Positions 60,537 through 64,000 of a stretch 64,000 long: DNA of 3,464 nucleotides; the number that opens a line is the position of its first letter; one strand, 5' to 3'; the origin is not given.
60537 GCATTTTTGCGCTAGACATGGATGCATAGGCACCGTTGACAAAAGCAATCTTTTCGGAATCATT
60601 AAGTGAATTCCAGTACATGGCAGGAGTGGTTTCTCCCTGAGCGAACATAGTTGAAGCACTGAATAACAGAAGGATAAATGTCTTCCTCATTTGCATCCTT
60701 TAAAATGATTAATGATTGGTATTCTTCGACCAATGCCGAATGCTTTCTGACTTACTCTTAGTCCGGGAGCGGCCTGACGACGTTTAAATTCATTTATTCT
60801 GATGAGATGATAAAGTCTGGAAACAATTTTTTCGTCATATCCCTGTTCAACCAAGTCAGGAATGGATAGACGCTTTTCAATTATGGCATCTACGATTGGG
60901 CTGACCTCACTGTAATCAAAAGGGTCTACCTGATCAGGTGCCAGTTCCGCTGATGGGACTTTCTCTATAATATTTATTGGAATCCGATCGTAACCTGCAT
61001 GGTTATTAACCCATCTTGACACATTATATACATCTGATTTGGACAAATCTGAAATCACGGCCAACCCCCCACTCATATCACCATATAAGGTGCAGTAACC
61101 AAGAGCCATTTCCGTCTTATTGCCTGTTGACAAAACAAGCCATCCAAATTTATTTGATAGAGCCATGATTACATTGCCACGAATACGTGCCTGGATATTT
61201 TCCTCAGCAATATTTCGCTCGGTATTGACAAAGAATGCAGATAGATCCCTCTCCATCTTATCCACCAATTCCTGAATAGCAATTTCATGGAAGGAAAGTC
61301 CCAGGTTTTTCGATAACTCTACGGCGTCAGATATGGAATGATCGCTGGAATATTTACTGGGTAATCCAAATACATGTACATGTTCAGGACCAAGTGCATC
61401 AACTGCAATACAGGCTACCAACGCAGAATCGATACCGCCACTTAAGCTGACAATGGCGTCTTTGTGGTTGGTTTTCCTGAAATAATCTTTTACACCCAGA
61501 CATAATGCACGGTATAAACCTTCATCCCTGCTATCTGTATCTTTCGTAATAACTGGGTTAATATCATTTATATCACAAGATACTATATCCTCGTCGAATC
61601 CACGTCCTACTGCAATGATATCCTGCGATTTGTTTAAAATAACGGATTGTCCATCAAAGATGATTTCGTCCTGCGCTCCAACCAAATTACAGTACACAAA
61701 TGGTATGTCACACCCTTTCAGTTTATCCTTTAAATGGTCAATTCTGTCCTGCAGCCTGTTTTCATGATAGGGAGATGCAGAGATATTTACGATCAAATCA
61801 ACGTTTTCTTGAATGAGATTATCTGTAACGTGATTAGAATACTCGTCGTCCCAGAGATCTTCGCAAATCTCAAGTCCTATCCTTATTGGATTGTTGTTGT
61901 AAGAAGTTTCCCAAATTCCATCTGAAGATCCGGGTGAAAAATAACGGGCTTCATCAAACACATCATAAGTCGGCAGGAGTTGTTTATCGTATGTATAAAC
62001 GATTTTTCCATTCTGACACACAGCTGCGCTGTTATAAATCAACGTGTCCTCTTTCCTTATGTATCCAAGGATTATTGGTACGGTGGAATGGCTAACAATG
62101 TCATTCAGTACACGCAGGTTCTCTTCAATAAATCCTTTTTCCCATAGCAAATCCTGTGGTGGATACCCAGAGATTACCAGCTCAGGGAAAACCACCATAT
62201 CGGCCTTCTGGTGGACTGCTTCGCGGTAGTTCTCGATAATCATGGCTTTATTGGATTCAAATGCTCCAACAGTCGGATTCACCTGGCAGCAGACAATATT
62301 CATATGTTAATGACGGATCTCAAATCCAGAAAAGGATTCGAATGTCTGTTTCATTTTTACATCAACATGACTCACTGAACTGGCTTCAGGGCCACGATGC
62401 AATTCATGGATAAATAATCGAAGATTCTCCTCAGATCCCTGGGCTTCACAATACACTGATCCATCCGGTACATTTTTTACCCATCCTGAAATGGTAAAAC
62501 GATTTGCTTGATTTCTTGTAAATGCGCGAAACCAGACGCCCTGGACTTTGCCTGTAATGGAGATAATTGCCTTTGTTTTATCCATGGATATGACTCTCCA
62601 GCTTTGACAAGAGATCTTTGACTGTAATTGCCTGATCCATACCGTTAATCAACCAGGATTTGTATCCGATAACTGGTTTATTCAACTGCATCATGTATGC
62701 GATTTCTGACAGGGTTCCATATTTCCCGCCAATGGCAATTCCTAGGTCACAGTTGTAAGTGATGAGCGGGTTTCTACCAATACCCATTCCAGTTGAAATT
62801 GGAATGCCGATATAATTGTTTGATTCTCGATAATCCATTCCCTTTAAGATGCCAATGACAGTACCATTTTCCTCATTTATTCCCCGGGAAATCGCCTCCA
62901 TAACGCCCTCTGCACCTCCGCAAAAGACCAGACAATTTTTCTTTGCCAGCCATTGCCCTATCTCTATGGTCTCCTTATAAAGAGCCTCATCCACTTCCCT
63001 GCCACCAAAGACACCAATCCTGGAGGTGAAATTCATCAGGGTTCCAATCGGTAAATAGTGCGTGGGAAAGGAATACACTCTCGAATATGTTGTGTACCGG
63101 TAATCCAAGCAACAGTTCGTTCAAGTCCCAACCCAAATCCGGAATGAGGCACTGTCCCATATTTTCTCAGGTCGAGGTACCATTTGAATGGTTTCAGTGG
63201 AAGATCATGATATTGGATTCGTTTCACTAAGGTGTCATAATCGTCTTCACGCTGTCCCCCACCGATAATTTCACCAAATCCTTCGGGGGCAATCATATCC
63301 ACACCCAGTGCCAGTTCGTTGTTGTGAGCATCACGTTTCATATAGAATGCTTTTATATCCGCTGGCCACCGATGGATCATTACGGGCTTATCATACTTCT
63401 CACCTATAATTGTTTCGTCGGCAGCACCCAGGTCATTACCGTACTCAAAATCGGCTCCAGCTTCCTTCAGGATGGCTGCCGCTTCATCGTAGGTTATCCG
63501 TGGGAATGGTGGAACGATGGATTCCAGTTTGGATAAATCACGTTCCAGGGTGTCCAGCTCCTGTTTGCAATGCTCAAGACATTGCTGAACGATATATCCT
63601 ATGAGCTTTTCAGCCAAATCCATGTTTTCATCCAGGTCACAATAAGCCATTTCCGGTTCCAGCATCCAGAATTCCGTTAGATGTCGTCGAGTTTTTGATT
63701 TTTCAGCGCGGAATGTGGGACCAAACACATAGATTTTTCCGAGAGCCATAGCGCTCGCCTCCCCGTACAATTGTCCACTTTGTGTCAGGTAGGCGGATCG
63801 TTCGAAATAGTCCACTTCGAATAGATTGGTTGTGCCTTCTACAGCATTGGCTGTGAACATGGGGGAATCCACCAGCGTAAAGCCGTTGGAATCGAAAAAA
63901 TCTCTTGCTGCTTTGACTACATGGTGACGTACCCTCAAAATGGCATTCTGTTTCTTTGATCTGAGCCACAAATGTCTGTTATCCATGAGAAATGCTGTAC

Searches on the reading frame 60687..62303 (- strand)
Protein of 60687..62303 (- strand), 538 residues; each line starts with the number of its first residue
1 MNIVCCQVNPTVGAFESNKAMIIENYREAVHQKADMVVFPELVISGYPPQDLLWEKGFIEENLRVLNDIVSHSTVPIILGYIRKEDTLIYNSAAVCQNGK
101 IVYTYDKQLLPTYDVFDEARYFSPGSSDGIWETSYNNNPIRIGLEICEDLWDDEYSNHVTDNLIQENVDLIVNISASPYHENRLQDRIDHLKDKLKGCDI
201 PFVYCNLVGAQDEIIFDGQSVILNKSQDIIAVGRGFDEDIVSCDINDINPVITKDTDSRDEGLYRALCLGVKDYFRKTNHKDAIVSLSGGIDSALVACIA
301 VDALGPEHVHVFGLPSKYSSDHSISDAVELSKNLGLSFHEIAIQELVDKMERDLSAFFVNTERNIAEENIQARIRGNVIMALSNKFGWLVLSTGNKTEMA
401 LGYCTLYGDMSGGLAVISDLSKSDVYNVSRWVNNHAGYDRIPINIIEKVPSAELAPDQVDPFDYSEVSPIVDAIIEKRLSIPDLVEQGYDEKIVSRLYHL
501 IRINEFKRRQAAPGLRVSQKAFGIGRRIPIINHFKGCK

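Call 47: find_encoding_contigs(protein=window:60687-62303:-, flank=10000, max_places=3)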
Protein window:60687-62303:- (538 aa): 7 contigs read that carry it; 3 places shown.
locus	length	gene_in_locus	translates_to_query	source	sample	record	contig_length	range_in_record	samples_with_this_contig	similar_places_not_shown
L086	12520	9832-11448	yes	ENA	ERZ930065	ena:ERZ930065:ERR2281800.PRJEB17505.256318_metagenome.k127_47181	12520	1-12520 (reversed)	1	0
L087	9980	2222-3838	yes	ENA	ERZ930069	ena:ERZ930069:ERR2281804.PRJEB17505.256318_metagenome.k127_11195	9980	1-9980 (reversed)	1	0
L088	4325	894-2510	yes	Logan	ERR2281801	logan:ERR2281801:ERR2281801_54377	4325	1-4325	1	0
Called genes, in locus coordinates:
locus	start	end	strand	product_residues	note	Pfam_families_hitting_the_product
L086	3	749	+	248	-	?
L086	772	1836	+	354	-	-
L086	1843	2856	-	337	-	PF05343:Peptidase_M42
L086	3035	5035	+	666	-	PF04851:ResIII, PF17757:UvrB_inter, PF27431:UvrB_3rd, PF00271:Helicase_C, PF12344:UvrB, PF02151:UVR (weak)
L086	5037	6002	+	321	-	PF01073:3Beta_HSD, PF01370:Epimerase, PF02719:Polysacc_synt_2, PF04321:RmlD_sub_bind, PF05368:NmrA (weak), PF13460:NAD_binding_10, PF16363:GDP_Man_Dehyd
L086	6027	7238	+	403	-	PF00158:Sigma54_activat, PF14532:Sigma54_activ_2, PF07724:AAA_2 (weak), PF07728:AAA_5 (weak), PF25601:AAA_lid_14, PF02954:HTH_8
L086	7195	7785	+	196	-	PF04390:LptE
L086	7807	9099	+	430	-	PF01336:tRNA_anti-codon, PF00152:tRNA-synt_2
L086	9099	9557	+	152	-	PF18306:LDcluster4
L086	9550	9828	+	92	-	PF00708:Acylphosphatase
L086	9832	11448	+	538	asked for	PF00795:CN_hydrolase, PF02540:NAD_synthase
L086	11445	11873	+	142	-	-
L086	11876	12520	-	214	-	?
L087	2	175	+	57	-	?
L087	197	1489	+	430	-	PF01336:tRNA_anti-codon, PF00152:tRNA-synt_2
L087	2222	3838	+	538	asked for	PF00795:CN_hydrolase, PF02540:NAD_synthase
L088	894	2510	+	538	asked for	PF00795:CN_hydrolase, PF02540:NAD_synthase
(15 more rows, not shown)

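Call 69: search_protein_families(library=pfam, proteins=[window:60687-62303:-], max_evalue=0.00001)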
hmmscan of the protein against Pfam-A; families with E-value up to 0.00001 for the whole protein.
window:60687-62303:- (538 aa): 2 families
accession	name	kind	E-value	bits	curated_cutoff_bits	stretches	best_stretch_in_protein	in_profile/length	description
PF02540.23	NAD_synthase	-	3e-61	207.1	21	1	264-511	2-242/242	NAD synthase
PF00795.27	CN_hydrolase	-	1e-18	68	23.2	1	5-245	4-246/256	Carbon-nitrogen hydrolase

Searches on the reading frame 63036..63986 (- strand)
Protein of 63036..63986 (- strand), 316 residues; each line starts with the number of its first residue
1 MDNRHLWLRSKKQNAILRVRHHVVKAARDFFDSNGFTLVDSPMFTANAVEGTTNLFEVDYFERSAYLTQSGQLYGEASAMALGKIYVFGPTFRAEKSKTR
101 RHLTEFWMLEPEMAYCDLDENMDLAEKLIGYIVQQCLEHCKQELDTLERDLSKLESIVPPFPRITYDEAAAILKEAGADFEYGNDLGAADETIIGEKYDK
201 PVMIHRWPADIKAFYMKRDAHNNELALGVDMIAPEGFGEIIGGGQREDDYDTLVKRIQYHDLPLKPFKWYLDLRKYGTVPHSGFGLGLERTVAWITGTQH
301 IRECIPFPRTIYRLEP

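Call 69: search_protein_families(library=pfam, proteins=[window:63036-63986:-], max_evalue=0.00001)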
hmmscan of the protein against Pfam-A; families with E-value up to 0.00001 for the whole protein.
window:63036-63986:- (316 aa): 1 family
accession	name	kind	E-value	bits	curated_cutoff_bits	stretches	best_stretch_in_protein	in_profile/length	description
PF00152.25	tRNA-synt_2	-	2.7e-72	243.9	25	1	2-310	7-307/308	tRNA synthetases class II (D, K and N)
